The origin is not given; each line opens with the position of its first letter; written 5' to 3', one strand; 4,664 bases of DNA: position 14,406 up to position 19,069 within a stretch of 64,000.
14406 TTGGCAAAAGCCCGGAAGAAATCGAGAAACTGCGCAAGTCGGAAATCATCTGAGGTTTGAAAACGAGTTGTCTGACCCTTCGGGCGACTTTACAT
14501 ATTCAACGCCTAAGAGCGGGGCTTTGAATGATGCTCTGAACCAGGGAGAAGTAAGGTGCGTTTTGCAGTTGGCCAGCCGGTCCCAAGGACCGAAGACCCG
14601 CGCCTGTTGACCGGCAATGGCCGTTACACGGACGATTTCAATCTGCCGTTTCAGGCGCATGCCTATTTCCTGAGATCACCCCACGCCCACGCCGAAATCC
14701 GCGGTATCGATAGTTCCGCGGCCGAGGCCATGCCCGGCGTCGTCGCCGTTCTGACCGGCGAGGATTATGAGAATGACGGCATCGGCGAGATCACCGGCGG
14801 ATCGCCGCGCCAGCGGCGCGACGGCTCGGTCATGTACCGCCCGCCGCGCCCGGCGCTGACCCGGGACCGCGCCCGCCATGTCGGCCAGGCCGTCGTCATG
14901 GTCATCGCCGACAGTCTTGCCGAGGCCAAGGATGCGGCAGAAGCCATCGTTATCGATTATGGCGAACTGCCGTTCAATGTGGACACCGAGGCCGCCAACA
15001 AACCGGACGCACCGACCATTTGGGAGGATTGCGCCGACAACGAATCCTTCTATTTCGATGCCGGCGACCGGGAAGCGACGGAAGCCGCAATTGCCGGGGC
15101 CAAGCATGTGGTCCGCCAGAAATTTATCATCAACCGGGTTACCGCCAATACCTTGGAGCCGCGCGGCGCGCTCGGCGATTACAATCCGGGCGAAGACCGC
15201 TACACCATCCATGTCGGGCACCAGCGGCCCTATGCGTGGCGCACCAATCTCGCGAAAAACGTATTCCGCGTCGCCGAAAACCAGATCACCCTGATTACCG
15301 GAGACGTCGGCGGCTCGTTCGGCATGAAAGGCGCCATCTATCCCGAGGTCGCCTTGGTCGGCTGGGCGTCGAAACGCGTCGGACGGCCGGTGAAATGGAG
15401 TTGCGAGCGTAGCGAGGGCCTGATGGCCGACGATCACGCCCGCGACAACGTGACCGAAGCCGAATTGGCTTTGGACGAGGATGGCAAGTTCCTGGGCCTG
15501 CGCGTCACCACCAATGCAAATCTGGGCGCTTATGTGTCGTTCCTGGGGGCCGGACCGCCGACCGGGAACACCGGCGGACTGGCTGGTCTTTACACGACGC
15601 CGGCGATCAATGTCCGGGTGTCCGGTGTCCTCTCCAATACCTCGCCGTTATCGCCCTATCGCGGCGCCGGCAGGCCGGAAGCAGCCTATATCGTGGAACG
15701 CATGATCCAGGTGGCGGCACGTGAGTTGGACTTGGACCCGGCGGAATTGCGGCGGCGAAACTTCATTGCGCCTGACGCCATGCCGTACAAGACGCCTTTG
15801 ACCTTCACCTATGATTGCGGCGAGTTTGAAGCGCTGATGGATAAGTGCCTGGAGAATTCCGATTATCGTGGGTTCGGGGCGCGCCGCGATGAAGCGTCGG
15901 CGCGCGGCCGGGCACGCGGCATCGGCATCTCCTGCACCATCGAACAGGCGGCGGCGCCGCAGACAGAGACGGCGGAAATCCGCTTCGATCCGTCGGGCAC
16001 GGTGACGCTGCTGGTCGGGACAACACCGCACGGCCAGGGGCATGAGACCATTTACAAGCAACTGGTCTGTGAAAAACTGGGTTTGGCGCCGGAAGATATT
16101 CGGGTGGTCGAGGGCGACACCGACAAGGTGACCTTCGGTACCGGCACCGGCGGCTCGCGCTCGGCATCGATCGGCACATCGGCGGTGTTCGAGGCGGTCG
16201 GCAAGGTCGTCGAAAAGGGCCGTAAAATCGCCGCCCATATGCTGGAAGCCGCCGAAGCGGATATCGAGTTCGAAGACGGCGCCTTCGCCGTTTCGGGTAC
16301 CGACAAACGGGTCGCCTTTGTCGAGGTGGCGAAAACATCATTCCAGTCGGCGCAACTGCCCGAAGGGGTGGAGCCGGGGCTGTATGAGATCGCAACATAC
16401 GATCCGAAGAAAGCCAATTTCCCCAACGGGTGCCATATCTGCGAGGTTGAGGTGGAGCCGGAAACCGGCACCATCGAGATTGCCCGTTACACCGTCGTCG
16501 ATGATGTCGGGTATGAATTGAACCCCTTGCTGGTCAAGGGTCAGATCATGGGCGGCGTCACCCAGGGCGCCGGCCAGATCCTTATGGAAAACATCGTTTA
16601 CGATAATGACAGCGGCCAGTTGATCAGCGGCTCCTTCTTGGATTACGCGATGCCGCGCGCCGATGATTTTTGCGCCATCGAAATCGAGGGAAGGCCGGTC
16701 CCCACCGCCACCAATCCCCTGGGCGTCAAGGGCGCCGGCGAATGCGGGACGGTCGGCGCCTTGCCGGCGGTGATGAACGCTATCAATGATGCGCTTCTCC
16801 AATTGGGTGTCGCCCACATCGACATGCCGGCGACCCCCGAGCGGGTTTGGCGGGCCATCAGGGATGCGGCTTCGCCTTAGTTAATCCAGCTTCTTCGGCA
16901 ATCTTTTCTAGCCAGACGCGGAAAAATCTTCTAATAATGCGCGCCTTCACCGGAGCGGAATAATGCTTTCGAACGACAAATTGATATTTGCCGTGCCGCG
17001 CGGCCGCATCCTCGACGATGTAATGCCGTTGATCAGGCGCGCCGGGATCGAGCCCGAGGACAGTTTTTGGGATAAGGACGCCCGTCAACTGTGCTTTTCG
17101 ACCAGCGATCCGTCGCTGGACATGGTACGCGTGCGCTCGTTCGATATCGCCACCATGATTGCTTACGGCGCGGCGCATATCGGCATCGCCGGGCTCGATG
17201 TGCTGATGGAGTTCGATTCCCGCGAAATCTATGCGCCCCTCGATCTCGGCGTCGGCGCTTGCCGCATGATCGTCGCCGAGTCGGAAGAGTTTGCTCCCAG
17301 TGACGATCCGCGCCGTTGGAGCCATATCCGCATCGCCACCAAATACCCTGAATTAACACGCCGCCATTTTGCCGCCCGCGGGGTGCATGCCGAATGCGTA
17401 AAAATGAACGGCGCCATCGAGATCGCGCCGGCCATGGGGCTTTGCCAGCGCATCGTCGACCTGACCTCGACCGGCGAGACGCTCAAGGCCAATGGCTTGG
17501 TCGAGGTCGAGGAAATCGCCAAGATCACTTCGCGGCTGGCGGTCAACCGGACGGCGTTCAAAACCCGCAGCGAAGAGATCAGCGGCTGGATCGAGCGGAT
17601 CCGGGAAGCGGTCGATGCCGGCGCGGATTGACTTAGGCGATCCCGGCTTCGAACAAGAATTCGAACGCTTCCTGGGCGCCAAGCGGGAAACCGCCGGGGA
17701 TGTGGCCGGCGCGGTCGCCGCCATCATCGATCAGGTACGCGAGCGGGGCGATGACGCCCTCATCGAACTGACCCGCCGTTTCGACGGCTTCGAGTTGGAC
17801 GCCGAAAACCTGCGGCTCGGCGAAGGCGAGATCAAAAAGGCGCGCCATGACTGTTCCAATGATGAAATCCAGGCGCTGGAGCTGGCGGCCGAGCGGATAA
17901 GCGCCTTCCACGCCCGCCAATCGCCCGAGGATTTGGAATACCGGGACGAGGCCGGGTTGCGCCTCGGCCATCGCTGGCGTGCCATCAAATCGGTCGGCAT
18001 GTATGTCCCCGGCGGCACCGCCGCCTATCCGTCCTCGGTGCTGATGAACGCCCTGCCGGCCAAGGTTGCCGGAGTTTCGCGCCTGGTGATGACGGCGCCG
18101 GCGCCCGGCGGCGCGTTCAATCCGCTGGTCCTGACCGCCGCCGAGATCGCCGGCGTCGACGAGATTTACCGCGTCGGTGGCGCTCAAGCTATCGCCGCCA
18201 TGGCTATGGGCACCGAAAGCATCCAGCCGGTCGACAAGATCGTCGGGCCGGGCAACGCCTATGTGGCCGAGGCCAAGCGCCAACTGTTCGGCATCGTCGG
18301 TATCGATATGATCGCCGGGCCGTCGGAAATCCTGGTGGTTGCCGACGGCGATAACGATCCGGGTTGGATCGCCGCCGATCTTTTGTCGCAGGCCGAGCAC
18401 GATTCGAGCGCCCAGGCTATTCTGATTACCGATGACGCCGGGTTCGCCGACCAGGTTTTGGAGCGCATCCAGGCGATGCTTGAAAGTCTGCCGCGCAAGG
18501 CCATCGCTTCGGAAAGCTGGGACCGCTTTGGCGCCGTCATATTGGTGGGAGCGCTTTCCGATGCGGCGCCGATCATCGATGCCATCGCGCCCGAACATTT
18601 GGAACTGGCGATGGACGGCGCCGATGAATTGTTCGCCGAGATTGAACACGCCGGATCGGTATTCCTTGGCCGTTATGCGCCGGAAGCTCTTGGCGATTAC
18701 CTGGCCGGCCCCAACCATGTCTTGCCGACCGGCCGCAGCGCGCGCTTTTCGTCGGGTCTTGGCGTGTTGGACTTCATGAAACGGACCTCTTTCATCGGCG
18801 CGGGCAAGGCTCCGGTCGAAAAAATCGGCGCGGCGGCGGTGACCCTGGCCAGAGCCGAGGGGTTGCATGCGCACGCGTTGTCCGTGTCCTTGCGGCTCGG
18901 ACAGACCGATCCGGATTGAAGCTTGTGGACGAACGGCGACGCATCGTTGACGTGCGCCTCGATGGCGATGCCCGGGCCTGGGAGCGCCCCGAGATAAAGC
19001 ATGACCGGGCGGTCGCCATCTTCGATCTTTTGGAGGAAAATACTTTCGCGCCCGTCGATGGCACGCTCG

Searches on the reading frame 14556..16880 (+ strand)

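Call 7: search_protein_families(library=pfam, proteins=[window:14556-16880:+], max_evalue=0.001)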
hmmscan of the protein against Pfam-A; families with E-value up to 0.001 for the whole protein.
window:14556-16880:+ (774 aa): 3 families
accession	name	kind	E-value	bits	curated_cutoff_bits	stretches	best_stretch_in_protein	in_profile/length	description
PF20256.3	MoCoBD_2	-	2.8e-83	280.1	27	1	430-704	1-281/283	Molybdopterin cofactor-binding domain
PF02738.23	MoCoBD_1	-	4.4e-64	216.4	27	1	163-403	9-244/244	Molybdopterin cofactor-binding domain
PF01315.27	Ald_Xan_dh_C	-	1.3e-25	90.3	31.3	1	19-139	1-110/110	Aldehyde oxidase and xanthine dehydrogenase, a/b hammerhead domain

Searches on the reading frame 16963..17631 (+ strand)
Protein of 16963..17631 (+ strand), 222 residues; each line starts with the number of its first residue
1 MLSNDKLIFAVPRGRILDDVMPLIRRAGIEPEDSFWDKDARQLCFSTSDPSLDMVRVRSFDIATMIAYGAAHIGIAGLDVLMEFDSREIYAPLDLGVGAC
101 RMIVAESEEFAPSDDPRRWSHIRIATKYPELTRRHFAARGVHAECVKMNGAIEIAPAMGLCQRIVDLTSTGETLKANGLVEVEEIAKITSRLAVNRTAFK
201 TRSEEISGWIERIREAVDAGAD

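Call 7: search_protein_families(library=pfam, proteins=[window:16963-17631:+], max_evalue=0.001)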
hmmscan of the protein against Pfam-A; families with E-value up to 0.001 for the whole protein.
window:16963-17631:+ (222 aa): 1 family
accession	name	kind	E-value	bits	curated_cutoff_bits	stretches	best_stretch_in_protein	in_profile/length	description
PF01634.23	HisG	-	1.6e-48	165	25.5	1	58-214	1-157/158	ATP phosphoribosyltransferase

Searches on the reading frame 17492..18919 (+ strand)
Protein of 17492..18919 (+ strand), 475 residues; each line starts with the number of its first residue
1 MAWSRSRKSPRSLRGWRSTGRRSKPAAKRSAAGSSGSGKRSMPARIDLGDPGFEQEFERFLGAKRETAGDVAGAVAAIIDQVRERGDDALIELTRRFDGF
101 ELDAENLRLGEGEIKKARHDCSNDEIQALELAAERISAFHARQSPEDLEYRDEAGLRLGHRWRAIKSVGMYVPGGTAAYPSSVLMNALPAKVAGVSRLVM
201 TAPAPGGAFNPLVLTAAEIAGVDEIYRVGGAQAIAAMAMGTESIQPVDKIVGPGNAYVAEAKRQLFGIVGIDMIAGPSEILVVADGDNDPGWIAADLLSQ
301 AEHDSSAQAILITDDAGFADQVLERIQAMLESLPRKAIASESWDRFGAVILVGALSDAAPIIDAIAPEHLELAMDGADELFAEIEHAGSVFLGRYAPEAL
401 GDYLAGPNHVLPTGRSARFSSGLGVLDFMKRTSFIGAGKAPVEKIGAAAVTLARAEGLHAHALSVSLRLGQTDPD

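Call 7: search_protein_families(library=pfam, proteins=[window:17492-18919:+], max_evalue=0.001)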
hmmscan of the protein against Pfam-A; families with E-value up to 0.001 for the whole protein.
window:17492-18919:+ (475 aa): 1 family
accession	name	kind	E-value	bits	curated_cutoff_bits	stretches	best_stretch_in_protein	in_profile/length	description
PF00815.25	Histidinol_dh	-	3.7e-163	543.7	27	1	66-469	6-411/411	Histidinol dehydrogenase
